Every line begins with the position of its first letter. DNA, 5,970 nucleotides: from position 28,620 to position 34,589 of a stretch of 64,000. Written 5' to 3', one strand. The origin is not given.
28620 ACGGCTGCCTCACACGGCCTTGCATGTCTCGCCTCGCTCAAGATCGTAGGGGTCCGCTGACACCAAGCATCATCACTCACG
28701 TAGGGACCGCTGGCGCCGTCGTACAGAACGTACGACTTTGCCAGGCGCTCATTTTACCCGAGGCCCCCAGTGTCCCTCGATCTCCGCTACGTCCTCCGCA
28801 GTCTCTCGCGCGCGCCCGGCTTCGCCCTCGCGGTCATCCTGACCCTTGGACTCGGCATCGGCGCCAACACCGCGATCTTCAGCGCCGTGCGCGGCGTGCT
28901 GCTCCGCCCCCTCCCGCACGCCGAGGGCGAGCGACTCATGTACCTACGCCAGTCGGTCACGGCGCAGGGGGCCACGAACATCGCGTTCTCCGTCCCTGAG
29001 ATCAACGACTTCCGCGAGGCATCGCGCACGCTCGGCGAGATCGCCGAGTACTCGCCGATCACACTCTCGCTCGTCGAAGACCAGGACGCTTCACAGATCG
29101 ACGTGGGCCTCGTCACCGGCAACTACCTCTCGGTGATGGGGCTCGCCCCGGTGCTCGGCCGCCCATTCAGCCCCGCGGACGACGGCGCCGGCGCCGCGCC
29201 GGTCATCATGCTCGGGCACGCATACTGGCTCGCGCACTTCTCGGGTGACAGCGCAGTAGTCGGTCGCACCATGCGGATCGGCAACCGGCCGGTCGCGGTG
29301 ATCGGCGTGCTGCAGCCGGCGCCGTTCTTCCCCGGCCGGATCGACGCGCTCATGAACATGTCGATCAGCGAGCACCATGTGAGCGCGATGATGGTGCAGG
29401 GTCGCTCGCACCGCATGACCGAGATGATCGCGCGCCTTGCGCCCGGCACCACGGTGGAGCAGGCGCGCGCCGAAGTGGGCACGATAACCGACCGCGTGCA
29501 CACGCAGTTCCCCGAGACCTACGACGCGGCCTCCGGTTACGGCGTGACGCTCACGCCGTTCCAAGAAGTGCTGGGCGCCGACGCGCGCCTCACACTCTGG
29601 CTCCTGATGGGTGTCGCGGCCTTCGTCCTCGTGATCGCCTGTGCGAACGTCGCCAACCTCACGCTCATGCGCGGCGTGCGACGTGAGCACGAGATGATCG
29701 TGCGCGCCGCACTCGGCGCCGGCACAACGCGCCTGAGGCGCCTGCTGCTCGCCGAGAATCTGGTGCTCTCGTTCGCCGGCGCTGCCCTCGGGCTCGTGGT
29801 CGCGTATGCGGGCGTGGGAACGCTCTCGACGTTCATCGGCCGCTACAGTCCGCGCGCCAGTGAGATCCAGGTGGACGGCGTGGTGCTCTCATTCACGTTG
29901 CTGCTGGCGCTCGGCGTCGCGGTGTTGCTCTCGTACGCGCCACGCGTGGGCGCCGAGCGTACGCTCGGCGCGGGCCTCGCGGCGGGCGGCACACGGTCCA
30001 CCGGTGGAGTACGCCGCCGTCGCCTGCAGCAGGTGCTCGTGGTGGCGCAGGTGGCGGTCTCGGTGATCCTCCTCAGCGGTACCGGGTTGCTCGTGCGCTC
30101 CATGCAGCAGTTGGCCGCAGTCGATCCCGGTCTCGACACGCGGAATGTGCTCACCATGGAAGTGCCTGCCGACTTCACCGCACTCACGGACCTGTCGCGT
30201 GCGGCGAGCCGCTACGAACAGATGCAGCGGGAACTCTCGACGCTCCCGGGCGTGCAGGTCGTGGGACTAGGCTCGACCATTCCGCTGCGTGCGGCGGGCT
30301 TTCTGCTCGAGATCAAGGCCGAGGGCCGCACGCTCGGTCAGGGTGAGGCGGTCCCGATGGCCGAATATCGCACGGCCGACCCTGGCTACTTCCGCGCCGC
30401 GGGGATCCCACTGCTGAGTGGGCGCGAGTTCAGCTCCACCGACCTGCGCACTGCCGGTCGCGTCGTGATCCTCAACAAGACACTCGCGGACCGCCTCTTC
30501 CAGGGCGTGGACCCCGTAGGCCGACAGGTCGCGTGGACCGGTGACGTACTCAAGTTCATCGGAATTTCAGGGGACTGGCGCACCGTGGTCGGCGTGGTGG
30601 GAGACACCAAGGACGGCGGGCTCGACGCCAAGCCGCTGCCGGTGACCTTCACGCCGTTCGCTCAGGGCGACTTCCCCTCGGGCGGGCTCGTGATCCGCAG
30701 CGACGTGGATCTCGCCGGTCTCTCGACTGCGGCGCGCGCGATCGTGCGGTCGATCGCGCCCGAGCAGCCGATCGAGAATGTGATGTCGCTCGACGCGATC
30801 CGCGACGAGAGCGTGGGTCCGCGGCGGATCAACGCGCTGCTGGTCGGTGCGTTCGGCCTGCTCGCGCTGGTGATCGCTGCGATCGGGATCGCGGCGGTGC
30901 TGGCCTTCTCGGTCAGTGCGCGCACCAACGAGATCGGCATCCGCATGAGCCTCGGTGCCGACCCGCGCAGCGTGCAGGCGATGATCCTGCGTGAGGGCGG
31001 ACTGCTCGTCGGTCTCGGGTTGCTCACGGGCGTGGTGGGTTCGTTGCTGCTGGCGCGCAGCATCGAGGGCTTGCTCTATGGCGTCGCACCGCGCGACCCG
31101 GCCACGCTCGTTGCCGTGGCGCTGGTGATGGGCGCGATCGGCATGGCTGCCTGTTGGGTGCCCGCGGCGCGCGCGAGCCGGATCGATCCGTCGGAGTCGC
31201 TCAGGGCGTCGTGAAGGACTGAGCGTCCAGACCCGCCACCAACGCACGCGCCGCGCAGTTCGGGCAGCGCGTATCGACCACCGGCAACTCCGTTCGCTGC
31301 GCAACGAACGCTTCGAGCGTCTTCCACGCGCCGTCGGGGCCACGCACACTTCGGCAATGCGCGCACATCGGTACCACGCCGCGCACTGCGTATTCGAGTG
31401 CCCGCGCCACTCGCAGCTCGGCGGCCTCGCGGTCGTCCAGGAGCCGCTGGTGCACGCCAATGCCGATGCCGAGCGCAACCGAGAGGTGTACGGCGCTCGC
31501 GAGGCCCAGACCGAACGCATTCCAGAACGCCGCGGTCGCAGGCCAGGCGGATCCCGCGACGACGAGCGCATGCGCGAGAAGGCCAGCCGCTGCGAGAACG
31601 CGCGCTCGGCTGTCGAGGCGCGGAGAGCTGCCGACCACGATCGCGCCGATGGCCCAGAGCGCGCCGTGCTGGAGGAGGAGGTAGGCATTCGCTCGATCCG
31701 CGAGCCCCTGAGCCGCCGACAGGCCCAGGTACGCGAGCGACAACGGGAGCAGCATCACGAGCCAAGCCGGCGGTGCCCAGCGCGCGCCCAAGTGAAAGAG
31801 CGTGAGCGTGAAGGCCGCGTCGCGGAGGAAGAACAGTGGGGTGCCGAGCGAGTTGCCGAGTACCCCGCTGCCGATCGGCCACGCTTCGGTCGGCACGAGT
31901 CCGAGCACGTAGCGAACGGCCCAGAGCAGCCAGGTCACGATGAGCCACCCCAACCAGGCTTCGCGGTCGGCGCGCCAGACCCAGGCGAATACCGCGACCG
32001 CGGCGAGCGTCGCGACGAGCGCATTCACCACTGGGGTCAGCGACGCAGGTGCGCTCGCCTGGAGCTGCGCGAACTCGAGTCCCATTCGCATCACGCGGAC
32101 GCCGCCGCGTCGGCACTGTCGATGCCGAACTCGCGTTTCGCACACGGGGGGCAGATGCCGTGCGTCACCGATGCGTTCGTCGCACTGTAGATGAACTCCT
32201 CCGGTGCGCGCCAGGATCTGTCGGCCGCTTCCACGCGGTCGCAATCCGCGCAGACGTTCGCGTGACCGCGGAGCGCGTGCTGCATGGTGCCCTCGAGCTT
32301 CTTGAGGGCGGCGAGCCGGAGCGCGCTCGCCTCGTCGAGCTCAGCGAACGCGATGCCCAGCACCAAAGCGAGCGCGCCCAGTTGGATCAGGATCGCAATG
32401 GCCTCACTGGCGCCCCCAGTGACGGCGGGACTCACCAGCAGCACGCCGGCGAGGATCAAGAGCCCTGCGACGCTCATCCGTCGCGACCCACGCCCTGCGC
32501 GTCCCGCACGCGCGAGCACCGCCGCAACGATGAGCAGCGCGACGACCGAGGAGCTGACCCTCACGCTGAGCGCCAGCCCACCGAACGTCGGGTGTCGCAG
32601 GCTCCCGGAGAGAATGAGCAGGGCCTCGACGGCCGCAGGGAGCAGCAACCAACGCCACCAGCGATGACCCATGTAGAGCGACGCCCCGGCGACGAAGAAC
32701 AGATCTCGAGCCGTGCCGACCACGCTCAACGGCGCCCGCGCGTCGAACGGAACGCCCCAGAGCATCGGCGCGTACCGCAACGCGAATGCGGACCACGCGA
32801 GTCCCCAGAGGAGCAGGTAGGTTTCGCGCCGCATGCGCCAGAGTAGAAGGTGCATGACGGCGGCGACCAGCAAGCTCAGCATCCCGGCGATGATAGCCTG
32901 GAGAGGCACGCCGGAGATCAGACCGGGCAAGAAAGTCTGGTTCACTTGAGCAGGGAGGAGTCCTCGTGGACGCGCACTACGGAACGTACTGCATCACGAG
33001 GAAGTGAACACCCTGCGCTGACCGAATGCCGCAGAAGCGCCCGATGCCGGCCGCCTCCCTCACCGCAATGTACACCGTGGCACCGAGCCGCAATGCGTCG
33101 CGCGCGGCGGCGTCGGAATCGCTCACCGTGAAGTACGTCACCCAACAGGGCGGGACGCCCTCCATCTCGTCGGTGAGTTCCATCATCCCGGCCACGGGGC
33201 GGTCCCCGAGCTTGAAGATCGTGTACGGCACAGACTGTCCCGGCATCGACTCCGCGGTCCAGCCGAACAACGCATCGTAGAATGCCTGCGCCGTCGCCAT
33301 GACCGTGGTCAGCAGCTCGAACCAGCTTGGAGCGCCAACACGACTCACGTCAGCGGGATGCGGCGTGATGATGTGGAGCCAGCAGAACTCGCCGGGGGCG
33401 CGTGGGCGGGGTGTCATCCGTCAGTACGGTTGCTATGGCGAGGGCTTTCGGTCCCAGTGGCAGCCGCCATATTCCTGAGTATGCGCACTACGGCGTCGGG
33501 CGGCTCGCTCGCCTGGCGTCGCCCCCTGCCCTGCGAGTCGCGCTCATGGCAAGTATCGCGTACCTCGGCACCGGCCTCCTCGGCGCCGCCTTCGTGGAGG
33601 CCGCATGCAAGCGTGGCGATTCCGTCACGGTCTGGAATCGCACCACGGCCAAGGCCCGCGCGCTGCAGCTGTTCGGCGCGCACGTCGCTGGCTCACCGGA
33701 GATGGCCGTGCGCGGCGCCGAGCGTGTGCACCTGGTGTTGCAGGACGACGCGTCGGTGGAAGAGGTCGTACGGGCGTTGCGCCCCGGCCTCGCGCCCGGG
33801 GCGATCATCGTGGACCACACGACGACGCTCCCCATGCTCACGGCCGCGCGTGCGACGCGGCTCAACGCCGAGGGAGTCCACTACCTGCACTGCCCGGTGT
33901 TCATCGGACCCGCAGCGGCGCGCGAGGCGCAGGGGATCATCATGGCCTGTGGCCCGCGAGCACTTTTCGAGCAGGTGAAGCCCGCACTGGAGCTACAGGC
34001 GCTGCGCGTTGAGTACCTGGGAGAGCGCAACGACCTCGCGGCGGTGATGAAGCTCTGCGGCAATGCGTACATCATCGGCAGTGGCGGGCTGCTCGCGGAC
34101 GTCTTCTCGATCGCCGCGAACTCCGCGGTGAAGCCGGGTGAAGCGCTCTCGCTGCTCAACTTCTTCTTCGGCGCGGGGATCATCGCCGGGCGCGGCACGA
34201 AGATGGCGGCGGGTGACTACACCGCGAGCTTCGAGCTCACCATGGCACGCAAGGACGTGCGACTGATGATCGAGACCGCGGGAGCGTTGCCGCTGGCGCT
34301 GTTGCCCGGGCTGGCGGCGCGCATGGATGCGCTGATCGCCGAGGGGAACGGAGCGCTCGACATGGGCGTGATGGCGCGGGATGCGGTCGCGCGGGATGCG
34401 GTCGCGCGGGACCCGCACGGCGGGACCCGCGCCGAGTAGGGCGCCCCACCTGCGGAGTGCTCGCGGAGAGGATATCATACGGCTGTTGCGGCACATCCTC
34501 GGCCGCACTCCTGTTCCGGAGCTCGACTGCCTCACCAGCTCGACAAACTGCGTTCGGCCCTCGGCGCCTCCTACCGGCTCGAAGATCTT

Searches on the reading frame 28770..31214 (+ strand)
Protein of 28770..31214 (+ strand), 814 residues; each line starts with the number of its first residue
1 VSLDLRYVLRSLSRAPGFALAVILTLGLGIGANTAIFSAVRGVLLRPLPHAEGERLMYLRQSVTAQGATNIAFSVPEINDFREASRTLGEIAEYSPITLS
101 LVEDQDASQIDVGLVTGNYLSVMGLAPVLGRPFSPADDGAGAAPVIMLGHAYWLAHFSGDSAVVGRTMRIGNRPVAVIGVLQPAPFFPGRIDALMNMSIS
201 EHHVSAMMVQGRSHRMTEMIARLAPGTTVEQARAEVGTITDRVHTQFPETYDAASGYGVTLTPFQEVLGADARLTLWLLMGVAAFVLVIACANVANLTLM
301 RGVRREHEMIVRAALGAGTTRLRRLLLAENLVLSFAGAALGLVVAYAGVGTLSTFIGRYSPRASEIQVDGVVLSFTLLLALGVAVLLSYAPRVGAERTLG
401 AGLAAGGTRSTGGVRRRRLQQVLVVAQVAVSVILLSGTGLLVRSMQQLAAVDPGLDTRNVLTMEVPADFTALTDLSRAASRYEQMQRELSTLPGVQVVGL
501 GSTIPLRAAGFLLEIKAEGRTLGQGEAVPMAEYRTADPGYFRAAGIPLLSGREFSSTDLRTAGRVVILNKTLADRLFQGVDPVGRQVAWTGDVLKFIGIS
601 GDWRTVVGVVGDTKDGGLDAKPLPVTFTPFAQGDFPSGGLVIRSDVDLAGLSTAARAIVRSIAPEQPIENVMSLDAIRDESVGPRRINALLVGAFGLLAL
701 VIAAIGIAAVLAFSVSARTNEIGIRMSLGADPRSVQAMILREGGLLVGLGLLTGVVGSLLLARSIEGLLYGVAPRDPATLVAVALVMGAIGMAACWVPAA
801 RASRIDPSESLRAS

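Call 7: search_protein_families(library=pfam, proteins=[window:28770-31214:+], max_evalue=0.001)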
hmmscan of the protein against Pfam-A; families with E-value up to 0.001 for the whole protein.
window:28770-31214:+ (814 aa): 2 families
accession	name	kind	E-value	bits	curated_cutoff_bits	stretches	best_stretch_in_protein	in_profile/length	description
PF12704.14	MacB_PCD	-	2.5e-33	116.6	27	2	22-237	4-205/207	MacB-like periplasmic core domain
PF02687.27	FtsX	-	1e-22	80.9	25.5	2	694-807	2-120/120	FtsX-like permease C-terminal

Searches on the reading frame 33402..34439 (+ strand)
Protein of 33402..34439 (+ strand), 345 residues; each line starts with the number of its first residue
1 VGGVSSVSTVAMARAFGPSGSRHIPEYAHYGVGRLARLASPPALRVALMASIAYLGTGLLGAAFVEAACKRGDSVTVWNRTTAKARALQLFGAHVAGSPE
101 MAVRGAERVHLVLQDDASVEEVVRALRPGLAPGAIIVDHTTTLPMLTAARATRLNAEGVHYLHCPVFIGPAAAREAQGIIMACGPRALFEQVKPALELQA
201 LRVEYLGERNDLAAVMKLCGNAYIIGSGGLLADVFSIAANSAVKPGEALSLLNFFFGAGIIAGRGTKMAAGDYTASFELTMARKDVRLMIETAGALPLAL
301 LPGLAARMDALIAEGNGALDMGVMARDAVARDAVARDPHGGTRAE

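Call 7: search_protein_families(library=pfam, proteins=[window:33402-34439:+], max_evalue=0.001)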
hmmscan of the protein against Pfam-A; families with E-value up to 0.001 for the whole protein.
window:33402-34439:+ (345 aa): 3 families
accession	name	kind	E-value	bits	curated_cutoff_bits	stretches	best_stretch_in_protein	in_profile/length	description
PF03446.21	NAD_binding_2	-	1e-29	104.1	21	1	51-205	1-159/161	NAD binding domain of 6-phosphogluconate dehydrogenase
PF14833.11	NAD_binding_11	-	6.8e-06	26.8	30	1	214-322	4-116/122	NAD-binding of NADP-dependent 3-hydroxyisobutyrate dehydrogenase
PF03807.23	F420_oxidored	-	1.9e-05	25.6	21.6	1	52-140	2-92/94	NADP oxidoreductase coenzyme F420-dependent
